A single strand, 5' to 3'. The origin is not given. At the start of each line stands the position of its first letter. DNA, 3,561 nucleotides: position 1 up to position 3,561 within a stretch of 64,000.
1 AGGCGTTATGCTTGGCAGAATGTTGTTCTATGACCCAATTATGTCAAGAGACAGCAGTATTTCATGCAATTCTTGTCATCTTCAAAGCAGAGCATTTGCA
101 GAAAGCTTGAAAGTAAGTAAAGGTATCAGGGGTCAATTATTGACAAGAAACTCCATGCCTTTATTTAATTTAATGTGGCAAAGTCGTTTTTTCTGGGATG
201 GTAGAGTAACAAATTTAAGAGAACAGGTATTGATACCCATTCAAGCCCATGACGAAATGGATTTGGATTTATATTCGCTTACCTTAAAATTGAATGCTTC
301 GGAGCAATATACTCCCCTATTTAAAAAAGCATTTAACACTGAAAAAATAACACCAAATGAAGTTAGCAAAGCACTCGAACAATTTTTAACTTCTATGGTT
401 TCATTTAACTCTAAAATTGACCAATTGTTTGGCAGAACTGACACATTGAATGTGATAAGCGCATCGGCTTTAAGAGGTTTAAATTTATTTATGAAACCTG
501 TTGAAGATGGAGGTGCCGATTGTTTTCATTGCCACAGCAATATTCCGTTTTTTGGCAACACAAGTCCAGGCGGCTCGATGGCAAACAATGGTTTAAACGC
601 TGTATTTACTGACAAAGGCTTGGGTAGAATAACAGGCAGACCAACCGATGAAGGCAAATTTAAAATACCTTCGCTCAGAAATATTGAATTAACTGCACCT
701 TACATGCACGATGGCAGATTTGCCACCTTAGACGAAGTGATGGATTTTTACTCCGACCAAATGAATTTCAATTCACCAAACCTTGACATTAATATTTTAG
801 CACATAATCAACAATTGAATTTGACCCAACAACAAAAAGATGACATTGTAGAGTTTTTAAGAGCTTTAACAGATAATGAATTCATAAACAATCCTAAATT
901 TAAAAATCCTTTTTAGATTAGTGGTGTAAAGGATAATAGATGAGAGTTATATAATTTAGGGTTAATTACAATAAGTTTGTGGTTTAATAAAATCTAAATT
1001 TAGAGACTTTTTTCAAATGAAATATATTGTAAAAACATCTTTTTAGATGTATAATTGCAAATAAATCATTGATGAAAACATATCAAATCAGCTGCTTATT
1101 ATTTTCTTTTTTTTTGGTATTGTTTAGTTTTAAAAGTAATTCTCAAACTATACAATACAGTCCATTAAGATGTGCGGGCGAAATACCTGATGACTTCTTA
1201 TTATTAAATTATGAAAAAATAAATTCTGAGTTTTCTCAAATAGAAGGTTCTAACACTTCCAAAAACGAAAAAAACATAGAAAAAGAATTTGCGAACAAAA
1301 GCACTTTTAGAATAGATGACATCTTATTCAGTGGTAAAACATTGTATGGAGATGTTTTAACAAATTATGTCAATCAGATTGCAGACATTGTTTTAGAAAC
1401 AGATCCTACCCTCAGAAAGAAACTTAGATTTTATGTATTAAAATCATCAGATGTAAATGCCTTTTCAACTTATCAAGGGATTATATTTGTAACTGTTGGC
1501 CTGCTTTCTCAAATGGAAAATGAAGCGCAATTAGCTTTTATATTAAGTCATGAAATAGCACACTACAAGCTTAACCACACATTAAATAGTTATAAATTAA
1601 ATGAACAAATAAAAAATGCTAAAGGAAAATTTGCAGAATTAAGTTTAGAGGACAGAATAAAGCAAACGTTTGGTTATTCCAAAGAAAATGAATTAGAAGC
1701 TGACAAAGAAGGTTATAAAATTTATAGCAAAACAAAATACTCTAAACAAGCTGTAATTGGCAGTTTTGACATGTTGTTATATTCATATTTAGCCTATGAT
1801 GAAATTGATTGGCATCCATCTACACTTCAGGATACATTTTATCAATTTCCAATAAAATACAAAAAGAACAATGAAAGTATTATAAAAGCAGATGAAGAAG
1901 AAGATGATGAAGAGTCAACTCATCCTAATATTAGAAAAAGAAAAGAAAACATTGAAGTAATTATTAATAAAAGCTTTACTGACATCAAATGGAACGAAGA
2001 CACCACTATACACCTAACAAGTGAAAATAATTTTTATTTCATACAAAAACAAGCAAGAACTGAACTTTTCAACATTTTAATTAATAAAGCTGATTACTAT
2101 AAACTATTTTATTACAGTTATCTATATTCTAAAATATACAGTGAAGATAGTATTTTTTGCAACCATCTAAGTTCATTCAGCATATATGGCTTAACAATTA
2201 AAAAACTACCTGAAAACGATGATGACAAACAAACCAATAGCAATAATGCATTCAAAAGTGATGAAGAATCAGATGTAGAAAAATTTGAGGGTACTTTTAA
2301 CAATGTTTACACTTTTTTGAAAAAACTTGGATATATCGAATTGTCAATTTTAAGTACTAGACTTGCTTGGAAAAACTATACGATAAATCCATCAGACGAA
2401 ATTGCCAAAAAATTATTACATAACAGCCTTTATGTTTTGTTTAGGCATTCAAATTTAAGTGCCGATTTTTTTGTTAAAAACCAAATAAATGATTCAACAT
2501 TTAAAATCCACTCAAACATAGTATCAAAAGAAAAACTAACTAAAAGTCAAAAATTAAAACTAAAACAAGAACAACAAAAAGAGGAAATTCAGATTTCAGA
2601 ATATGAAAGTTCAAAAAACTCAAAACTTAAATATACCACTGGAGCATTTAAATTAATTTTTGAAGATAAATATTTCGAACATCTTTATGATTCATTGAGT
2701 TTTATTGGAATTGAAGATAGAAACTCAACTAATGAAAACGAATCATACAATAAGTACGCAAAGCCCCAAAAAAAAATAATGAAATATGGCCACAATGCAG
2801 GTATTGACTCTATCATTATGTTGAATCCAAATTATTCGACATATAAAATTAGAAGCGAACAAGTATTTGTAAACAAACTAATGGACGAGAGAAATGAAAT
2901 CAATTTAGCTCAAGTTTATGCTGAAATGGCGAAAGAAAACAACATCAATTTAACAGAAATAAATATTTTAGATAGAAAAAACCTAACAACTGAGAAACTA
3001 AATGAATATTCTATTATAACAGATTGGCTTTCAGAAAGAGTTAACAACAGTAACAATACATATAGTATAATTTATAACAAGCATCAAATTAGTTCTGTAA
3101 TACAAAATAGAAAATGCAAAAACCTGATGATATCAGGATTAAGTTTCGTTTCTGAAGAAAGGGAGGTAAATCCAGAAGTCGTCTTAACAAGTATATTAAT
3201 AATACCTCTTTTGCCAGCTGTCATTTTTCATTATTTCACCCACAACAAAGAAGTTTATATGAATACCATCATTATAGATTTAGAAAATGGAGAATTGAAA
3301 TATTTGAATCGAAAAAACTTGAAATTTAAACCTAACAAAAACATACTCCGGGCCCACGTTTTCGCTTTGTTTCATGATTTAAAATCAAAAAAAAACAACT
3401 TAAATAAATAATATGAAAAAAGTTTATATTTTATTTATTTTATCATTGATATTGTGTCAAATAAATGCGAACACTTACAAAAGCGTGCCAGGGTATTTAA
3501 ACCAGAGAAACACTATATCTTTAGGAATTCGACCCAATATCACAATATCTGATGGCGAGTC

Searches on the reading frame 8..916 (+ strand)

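Call 74: search_protein_families(library=pfam, proteins=[window:8-916:+], max_evalue=0.00001)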
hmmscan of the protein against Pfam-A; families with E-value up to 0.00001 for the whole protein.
window:8-916:+ (302 aa): 1 family
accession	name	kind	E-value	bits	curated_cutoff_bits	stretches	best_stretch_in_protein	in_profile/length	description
PF03150.19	CCP_MauG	-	1.1e-48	166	25.6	1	2-141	6-144/149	Di-haem cytochrome c peroxidase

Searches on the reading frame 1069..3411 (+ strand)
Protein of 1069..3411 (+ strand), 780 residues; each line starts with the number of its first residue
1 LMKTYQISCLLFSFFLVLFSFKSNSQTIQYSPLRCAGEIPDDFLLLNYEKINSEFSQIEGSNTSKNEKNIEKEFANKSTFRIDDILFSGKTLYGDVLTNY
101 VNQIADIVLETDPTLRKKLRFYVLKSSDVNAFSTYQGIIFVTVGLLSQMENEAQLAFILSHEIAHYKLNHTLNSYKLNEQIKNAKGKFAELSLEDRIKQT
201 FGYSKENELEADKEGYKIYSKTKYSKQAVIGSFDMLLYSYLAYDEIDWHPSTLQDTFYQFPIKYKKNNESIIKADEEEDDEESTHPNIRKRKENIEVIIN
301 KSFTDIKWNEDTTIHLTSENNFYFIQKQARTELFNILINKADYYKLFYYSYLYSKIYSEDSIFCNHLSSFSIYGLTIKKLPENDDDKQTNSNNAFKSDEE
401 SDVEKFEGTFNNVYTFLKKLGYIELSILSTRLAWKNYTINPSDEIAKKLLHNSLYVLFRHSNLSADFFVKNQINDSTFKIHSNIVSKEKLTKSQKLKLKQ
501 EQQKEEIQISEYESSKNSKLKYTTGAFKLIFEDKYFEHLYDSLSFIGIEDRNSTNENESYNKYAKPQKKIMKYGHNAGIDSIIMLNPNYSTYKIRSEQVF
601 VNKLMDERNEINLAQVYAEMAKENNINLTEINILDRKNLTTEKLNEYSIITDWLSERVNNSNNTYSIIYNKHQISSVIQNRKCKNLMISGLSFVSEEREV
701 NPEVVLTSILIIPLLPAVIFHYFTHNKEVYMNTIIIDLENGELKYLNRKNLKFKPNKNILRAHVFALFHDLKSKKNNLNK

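Call 74: search_protein_families(library=pfam, proteins=[window:1069-3411:+], max_evalue=0.00001)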
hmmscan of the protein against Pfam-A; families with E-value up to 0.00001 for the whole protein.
window:1069-3411:+ (780 aa): 1 family
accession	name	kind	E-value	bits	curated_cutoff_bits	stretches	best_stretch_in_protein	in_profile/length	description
PF01435.24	Peptidase_M48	-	9e-20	71.7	20.3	1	118-296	24-183/186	Peptidase family M48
